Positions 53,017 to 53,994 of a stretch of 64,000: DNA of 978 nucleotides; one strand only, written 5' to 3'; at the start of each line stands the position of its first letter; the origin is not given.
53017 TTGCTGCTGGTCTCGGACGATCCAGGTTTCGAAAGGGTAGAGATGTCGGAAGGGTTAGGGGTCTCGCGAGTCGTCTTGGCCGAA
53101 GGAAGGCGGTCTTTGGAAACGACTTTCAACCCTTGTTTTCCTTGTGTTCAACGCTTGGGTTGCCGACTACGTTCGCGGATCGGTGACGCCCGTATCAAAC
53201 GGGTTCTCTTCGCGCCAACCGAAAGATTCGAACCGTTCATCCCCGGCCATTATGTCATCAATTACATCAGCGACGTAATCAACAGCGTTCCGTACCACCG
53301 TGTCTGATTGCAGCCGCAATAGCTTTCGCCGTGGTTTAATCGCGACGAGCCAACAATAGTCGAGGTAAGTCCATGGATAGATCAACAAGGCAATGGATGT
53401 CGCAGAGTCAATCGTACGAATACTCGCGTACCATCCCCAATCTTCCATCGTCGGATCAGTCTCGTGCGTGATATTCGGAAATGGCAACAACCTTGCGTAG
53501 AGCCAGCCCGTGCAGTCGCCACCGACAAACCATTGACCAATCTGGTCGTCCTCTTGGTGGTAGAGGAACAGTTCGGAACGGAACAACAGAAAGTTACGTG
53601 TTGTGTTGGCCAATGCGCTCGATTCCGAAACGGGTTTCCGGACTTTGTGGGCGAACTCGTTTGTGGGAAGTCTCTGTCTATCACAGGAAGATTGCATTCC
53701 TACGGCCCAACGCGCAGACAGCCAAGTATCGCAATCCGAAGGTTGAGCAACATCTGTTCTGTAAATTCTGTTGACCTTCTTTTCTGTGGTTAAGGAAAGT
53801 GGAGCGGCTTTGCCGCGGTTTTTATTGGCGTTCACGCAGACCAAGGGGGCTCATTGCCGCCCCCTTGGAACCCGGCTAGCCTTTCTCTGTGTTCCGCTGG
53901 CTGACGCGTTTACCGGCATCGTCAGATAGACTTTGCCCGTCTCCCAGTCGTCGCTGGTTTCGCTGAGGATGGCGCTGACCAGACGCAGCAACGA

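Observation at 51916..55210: Low-GC accessory islet downstream of gyrB: IS256 element plus a tight three-gene operon (unknown / double zinc ribbon / HEAT repeat)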

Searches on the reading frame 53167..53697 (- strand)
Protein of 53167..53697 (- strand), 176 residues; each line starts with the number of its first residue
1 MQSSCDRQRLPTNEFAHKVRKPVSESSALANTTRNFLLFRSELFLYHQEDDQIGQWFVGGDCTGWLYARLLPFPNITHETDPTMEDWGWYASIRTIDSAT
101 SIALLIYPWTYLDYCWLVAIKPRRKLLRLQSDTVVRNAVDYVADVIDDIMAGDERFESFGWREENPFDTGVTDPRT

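Call 10: find_homologous_proteins(query=window:53167-53697:-, max_evalue=0.01)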
Query window:53167-53697:- (176 aa): 27 proteins with E <= 0.01 among 71 candidates.
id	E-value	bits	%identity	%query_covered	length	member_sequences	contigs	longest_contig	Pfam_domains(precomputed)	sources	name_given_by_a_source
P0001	1.1e-118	412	100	100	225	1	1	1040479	-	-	-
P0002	9.6e-71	255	66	94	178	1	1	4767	-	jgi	jgi:hypothetical protein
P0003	4.9e-70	253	71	84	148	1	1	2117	-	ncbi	ncbi:MAG: hypothetical protein RJS97_00820 [Parvibaculaceae bacterium]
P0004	4.2e-67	243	69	84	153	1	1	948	-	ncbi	-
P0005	6.7e-66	240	67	81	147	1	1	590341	-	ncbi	ncbi:MAG: hypothetical protein U0929_07070 [Planctomycetaceae bacterium]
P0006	6.0e-65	236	65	82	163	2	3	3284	-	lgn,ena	-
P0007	1.4e-64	235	66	81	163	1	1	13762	-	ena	-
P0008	2.7e-64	234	62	86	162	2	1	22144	-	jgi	-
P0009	8.0e-64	233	64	84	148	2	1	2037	-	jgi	-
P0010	4.8e-63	230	65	84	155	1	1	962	-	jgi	-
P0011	5.5e-62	227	63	84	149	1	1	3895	-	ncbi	-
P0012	3.9e-61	224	63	82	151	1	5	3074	-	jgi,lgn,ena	-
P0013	4.8e-61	224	64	82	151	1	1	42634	-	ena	-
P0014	1.7e-60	222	63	81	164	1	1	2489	-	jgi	jgi:hypothetical protein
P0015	1.1e-58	216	65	78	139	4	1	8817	-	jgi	jgi:hypothetical protein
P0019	4.3e-48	181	56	83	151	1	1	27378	-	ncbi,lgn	-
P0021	5.5e-47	178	54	78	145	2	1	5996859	-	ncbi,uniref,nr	ncbi:hypothetical protein HG15A2_13610 [Adhaeretor mobilis]|uniref:Uncharacterized protein n=2 Tax=A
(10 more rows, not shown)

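Call 12: find_encoding_contigs(protein=P0005, flank=6000, max_places=3)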
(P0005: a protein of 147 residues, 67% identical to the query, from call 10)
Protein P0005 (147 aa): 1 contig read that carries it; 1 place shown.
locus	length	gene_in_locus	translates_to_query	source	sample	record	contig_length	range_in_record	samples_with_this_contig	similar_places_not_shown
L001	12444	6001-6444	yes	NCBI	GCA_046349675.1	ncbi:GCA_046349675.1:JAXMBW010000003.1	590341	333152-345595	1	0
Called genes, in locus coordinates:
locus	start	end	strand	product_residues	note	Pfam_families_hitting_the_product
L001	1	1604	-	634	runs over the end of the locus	PF13292:DXP_synthase_N, PF02779:Transket_pyr, PF02780:Transketolase_C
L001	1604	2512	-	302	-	PF00348:polyprenyl_synt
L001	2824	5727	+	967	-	PF07719:TPR_2 (faint), PF13226:DUF4034 (faint), PF13428:TPR_14 (faint)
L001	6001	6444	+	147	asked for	-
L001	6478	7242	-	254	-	PF08241:Methyltransf_11, PF13649:Methyltransf_25 (weak)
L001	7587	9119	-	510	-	PF13476:AAA_23 (faint), PF00005:ABC_tran, PF09818:ABC_ATPase (faint), PF13304:AAA_21 (faint), PF00005:ABC_tran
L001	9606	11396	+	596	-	PF01011:PQQ (faint), PF13360:PQQ_2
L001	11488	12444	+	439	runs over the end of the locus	PF01663:Phosphodiest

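Call 13: find_encoding_contigs(protein=P0021, flank=6000, max_places=3)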
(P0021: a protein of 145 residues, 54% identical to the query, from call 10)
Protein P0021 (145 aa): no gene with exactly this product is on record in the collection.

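Call 17: find_related_loci(query=A1, collection=genome_contigs, flank=5000)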
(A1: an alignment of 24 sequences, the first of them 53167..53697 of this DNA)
Query A1 (176 aa) in genome_contigs; peptide patterns used: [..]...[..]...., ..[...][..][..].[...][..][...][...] (x = any residue, [..] = any of these).
69 stretches matched a pattern; 10 encode a relative of the query (tblastn E <= 1e-3); 10 distinct loci.
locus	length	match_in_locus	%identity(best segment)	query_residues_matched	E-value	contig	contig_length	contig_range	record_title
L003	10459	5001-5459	64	23-175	8e-71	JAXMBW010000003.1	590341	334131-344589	MAG: Planctomycetaceae bacterium isolate STL-PLA46 C1.214.fa-3, whole genome shotgun sequence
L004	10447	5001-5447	66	21-175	8e-67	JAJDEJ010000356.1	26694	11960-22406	MAG: Planctomycetaceae bacterium isolate OFTM354 OFTM354_355, whole genome shotgun sequence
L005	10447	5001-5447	61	27-175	1e-58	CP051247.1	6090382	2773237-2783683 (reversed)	MAG: Planctomycetaceae bacterium isolate ih15 chromosome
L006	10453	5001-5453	56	25-174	3e-53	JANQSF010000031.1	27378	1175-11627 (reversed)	MAG: Phycisphaeraceae bacterium isolate IP29b_bin.9 k99_2262017, whole genome shotgun sequence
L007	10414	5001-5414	54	34-171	3e-51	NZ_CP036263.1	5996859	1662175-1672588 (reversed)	Adhaeretor mobilis strain HG15A2 chromosome, complete genome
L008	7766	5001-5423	45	26-168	6e-40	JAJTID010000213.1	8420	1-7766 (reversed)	MAG: Pirellula sp. isolate CoA8_C32 k141_1470073_flag_0_multi_33.9043_len_8420, whole genome shotgun sequence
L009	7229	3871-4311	36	25-173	1e-35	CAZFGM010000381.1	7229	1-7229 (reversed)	MAG TPA_asm: uncultured Alcaligenaceae bacterium isolate binchicken_co95_61 genome assembly, contig: NODE_5717_length_72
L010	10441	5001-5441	39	25-173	7e-35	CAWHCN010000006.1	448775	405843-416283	MAG: uncultured Planctomycetota bacterium isolate MFD00731.bin.2.201 genome assembly, contig: contig_16117, whole genome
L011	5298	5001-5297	36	28-128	1e-21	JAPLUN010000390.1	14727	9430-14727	MAG: Verrucomicrobia bacterium isolate LacPavin_0920_WC90_MAG_59_8 LacPavin_0920_WC90_scaffold_775535, whole genome shot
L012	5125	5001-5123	59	24-64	9e-13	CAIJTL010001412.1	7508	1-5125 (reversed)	MAG: uncultured Planctomycetaceae bacterium isolate Erken-D6_bin-0022 genome assembly, contig: bin-0022:1412/1707, whole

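Call 20: find_encoding_contigs(protein=P0013, flank=6000, max_places=2)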
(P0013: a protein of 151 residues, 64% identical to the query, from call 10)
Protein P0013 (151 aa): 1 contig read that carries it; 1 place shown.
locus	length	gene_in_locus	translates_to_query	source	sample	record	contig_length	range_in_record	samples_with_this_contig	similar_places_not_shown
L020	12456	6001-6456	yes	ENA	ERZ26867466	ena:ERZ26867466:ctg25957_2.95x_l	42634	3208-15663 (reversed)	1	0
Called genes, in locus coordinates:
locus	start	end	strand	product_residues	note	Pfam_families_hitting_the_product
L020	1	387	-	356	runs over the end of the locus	PF01073:3Beta_HSD, PF01370:Epimerase, PF02719:Polysacc_synt_2, PF04321:RmlD_sub_bind, PF16363:GDP_Man_Dehyd, PF13460:NAD_binding_10 (weak), PF07993:NAD_binding_4, PF02719:Polysacc_synt_2 (weak)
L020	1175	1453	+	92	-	-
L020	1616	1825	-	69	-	-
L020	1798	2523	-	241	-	-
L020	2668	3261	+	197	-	PF13640:2OG-FeII_Oxy_3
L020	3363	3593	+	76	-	-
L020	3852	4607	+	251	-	-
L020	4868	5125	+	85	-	-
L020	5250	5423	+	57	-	-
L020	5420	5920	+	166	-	-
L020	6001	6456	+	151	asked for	-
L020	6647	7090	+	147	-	-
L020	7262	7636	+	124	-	-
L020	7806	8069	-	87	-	-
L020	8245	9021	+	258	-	-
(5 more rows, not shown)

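Call 21: find_encoding_contigs(protein=P0019, flank=6000, max_places=2)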
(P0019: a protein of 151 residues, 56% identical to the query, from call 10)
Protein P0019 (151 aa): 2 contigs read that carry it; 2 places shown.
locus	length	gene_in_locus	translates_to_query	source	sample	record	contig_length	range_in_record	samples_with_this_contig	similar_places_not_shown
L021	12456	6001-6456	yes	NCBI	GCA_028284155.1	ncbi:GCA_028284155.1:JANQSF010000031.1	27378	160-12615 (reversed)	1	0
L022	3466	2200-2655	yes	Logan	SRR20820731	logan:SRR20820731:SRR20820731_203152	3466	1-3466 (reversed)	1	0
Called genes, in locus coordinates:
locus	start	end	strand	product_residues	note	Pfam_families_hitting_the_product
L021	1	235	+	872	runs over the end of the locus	PF00069:Pkinase, PF07714:PK_Tyr_Ser-Thr, PF03109:ABC1, PF07719:TPR_2 (faint)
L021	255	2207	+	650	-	-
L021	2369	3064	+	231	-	-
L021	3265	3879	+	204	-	-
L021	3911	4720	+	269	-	-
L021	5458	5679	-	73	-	-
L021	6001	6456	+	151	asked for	-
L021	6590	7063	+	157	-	PF12802:MarR_2, PF01047:MarR, PF04182:B-block_TFIIIC (faint)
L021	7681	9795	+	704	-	PF07635:PSCyt1 (weak), PF07637:PSD5 (weak), PF07631:PSD4, PF07627:PSCyt3, PF07624:PSD2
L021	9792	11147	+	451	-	PF07586:HXXSHH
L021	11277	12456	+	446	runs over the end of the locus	?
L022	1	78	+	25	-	?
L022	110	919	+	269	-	-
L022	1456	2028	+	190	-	-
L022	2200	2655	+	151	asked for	-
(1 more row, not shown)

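Call 22: find_encoding_contigs(protein=P0008, flank=6000, max_places=2)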
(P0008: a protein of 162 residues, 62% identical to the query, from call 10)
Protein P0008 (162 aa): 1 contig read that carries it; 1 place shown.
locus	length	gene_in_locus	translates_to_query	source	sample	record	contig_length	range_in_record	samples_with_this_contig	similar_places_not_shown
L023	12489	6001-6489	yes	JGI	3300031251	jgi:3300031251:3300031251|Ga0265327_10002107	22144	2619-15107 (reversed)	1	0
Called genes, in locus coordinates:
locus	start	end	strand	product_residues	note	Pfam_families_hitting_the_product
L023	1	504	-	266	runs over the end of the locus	-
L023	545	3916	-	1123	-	PF00580:UvrD-helicase (weak), PF21445:ADDB_N, PF13361:UvrD_C (faint), PF12705:PDDEXK_1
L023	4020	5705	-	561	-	PF02652:Lactate_perm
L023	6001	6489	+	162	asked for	-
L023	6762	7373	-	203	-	-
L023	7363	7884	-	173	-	PF04542:Sigma70_r2, PF08281:Sigma70_r4_2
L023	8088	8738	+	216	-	-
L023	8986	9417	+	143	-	-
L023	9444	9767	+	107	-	-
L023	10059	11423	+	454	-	PF07394:DUF1501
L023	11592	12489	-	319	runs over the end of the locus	PF00480:ROK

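Call 29: search_solved_structures(query=A1, max_evalue=10)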
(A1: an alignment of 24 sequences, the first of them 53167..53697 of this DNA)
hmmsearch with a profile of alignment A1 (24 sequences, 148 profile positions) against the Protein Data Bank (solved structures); distinct sequences matched with E-value up to 10: 1.
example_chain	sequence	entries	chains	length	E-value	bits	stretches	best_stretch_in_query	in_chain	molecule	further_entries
8qaf_A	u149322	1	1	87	3.1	11.1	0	96-127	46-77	sc-apCC-8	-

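Call 34: predict_structure(alignment_id=A1)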
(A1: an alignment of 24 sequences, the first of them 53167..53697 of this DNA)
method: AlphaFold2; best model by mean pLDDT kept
length: 176 residues; sequences in the alignment: 24
mean_pLDDT: 85.1   pTM: 0.75
mean pLDDT of the five models: 85.1, 84.0, 83.4, 83.3, 82.0
residues with pLDDT >= 90: 112; 70-90: 26; 50-70: 30; < 50: 8
segments of 3 or more residues with pLDDT < 50: 24-29
pLDDT, mean of each block of 10 residues (from residue 1): 60 55 48 90 86 72 95 98 92 96 96 95 82 94 97 96 93 87
secondary structure, 60 per line:
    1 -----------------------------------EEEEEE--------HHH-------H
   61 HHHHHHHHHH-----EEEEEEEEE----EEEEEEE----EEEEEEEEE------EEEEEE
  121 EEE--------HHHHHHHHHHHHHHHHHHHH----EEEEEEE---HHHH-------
elements in order: E36-41 H60-70 E76-84 E89-95 E100-108 E115-123 H132-151 E156-162 H166-169

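Call 40: fold_search(model_id=the predicted structure, library=pdb)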
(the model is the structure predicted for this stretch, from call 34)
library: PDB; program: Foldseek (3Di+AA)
matches with E <= 10: 1247; with E <= 0.001: 0
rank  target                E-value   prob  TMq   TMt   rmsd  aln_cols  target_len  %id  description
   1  5ezv_C                1.6e-02  0.95  0.34  0.15  14.0       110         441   12  X-ray crystal structure of AMP-activated protein kinase alpha-2/alpha-1 RIM chimaera (alpha-2(1-347)/alpha-1(349-401)/ (released 2016-03-09)
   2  6b1u_C                3.0e-02  0.94  0.37  0.17  15.2       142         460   11  Structure of full-length human AMPK (a2b1g1) in complex with a small molecule activator SC4 (released 2018-04-25)
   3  7myj_C                3.0e-02  0.90  0.34  0.15  18.5       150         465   13  Structure of full length human AMPK (a2b1g1) in complex with a small molecule activator MSG011 (released 2022-06-29)
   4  8bik_A                4.1e-02  0.82  0.32  0.14  12.8       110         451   14  Crystal structure of human AMPK heterotrimer in complex with allosteric activator C455 (released 2024-05-15)
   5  5iso_A                4.4e-02  0.80  0.32  0.14  13.2       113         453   15  STRUCTURE OF FULL LENGTH HUMAN AMPK (NON-PHOSPHORYLATED AT T-LOOP) IN COMPLEX WITH A SMALL MOLECULE ACTIVATOR, A BENZI (released 2017-03-29)
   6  7myj_A                5.2e-02  0.82  0.33  0.16  14.8       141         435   11  Structure of full length human AMPK (a2b1g1) in complex with a small molecule activator MSG011 (released 2022-06-29)
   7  2v8q_A                1.1e-01  0.80  0.33  0.50   4.9        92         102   10  Crystal structure of the regulatory fragment of mammalian AMPK in complexes with AMP (released 2007-09-25)
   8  2laf_MODEL_1_A        1.2e-01  0.57  0.32  0.45  10.0       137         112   11  NMR solution structure of the N-terminal domain of the E. coli lipoprotein BamC (released 2011-06-01)
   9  6c9j_A                1.3e-01  0.82  0.35  0.18  14.7       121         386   10  AMP-activated protein kinase bound to pharmacological activator R734 (released 2018-11-28)
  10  8bik_D                1.3e-01  0.63  0.32  0.15  13.2       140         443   11  Crystal structure of human AMPK heterotrimer in complex with allosteric activator C455 (released 2024-05-15)
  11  4qfg_A                1.4e-01  0.77  0.33  0.18   4.1        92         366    9  Structure of AMPK in complex with STAUROSPORINE inhibitor and in the absence of a synthetic activator (released 2014-08-06)
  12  5iso_C                1.4e-01  0.60  0.34  0.16  13.8       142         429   13  STRUCTURE OF FULL LENGTH HUMAN AMPK (NON-PHOSPHORYLATED AT T-LOOP) IN COMPLEX WITH A SMALL MOLECULE ACTIVATOR, A BENZI (released 2017-03-29)
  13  2ya3_A                1.5e-01  0.75  0.31  0.49   5.4        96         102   11  STRUCTURE OF THE REGULATORY FRAGMENT OF MAMMALIAN AMPK IN COMPLEX WITH COUMARIN ADP (released 2011-03-16)
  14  6b1u_A                1.5e-01  0.63  0.33  0.16  14.9       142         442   13  Structure of full-length human AMPK (a2b1g1) in complex with a small molecule activator SC4 (released 2018-04-25)
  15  6c9f_A                1.6e-01  0.75  0.35  0.18  12.6       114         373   11  AMP-activated protein kinase bound to pharmacological activator R734 (released 2018-11-28)
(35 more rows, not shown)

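Call 64: search_protein_families(library=pfam, proteins=[L008:1699-2217:+, L008:3545-4078:+, L008:4326-4823:+, L008:4890-5594:+, L008:6515-6892:+, L008:6929-7414:+, L005:3116-3592:+, L005:3745-4125:+, L005:4342-4875:+, L005:5556-6053:+], max_evalue=0.1)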
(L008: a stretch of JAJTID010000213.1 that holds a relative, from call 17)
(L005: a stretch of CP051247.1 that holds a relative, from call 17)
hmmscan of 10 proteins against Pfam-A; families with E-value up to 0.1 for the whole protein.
L008:1699-2217:+ (172 aa): 1 family
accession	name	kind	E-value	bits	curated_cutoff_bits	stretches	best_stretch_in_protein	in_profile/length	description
PF14300.12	DMP19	-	2.2e-15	57.7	25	1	47-160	2-111/112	DMP19-like protein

L008:3545-4078:+ (177 aa): 0 families

L008:4326-4823:+ (165 aa): 1 family
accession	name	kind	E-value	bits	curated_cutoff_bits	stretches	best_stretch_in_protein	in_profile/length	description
PF00085.26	Thioredoxin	-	3.5e-09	37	23.5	1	24-120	4-99/103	Thioredoxin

L008:4890-5594:+ (234 aa): 3 families
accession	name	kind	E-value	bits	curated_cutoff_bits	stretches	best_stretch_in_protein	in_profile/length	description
PF16510.12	P22_portal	-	0.004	16.2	26.1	1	141-198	71-130/594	Phage P22-like portal protein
PF13240.11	Zn_Ribbon_1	-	0.0097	16.1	25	1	206-228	1-23/23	zinc-ribbon domain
PF12773.13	DZR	-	0.052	14.2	27.3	1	203-225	23-45/45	Double zinc ribbon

L008:6515-6892:+ (125 aa): 0 families

L008:6929-7414:+ (161 aa): 0 families

L005:3116-3592:+ (158 aa): 1 family
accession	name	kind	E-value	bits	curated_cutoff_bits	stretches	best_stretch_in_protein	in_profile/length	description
PF11343.13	DUF3145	-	0.00029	20.9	25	1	40-144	27-132/156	Protein of unknown function (DUF3145)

L005:3745-4125:+ (126 aa): 0 families

L005:4342-4875:+ (177 aa): 0 families

L005:5556-6053:+ (165 aa): 0 families

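Call 70: fold_search(model_id=the predicted structure, library=viral)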
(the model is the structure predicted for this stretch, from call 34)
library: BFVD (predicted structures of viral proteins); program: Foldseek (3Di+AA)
matches with E <= 10: 819; with E <= 0.001: 0
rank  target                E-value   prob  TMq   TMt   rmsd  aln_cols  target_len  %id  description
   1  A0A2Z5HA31            4.9e-02  0.30  0.20  0.26   8.4       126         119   10  Uncharacterized protein [Escherichia phage UB]
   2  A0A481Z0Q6            5.5e-02  0.87  0.37  0.16  12.3       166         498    7  Serine/threonine protein kinase [Mimivirus LCMiAC01]
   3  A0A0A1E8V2            6.2e-02  0.08  0.13  0.12  22.0       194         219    8  Matrix protein [Lepeophtheirus salmonis rhabdovirus 127]
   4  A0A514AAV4            7.4e-02  0.72  0.29  0.25  18.1       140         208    8  Uncharacterized protein [Bacillus phage Karezi]
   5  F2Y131                7.4e-02  0.60  0.25  0.41   9.0       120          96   10  (no name in the UniProt tables at hand)
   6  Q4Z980                7.4e-02  0.25  0.18  0.22  23.0       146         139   14  ORF093 [Staphylococcus phage Twort (strain DSM 17442 / HER 48)]
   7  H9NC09                8.4e-02  0.66  0.33  0.40   6.4       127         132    9  (no name in the UniProt tables at hand)
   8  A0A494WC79            8.9e-02  0.41  0.24  0.18   8.5       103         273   14  (no name in the UniProt tables at hand)
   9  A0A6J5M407            9.5e-02  0.44  0.28  0.30   8.3       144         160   10  Uncharacterized protein [uncultured Caudovirales phage]
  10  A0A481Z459            1.1e-01  0.44  0.27  0.13  15.6       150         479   14  Uncharacterized protein [Pithovirus LCPAC101]
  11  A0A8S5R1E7            1.1e-01  0.12  0.14  0.13  18.5       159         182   11  Uncharacterized protein [Siphoviridae sp. ctj7g1]
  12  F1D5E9                1.3e-01  0.09  0.17  0.18  18.0       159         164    9  (no name in the UniProt tables at hand)
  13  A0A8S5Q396            1.4e-01  0.80  0.26  0.14   4.6        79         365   13  RNaseLS-like protein [Siphoviridae sp. ctLNL10]
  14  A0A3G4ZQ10            1.4e-01  0.33  0.28  0.25  10.2       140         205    9  Uncharacterized protein [Barrevirus sp.]
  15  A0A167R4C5            1.4e-01  0.33  0.24  0.30   8.4       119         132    8  Uncharacterized protein [Powai lake megavirus]
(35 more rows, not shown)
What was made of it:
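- Tried and rejected: ORF1 against viral BFVD: nothing significant (call 70).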

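Call 76: search_dna_similar(query=window:53167-53613:-, collection=plasmids, mode=protein, max_evalue=0.001, max_rows=8)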
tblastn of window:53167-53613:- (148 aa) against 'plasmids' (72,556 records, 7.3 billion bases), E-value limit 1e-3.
No match.

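Call 78: search_dna_similar(query=window:53167-53613:-, collection=phages, mode=protein, max_evalue=0.001, max_rows=8)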
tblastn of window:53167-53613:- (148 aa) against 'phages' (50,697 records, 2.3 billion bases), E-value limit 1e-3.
No match.

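Call 80: find_related_loci(query=A1, collection=viral_contigs, flank=5000)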
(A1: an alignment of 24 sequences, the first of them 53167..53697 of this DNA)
Query A1 (176 aa) in viral_contigs; peptide patterns used: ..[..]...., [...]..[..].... (x = any residue, [..] = any of these).
41 stretches matched a pattern, but none encodes a relative of the query by tblastn (E <= 1e-3).

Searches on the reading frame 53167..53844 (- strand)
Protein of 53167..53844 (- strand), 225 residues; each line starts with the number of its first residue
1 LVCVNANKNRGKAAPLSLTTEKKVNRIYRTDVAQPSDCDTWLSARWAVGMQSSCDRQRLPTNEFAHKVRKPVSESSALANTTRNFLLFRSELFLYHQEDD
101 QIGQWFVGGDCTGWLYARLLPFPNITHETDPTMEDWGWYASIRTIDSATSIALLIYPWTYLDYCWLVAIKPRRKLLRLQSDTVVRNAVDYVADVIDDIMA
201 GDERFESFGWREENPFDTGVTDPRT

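Call 3: search_protein_families(library=pfam, proteins=[window:53167-53844:-], max_evalue=1)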
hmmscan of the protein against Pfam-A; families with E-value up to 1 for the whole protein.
window:53167-53844:- (225 aa): 0 families

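Call 4: search_protein_families(library=padloc, proteins=[window:53167-53844:-], max_evalue=1)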
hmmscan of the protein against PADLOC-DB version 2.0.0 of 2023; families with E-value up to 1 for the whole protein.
window:53167-53844:- (225 aa): 0 families

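Call 5: search_protein_families(library=ncbifam, proteins=[window:53167-53844:-], max_evalue=1)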
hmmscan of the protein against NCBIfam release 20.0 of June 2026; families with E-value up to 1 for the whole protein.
window:53167-53844:- (225 aa): 0 families
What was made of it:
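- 53167..53613 (-): ORF1: alpha+beta protein of about 148 aa from an uncharacterised family. An alternative ATG at 53697 gives 176 aa. The 225-aa model from 53844 is an artefact. No Pfam, NCBIfam or PADLOC hit (calls 3-5).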
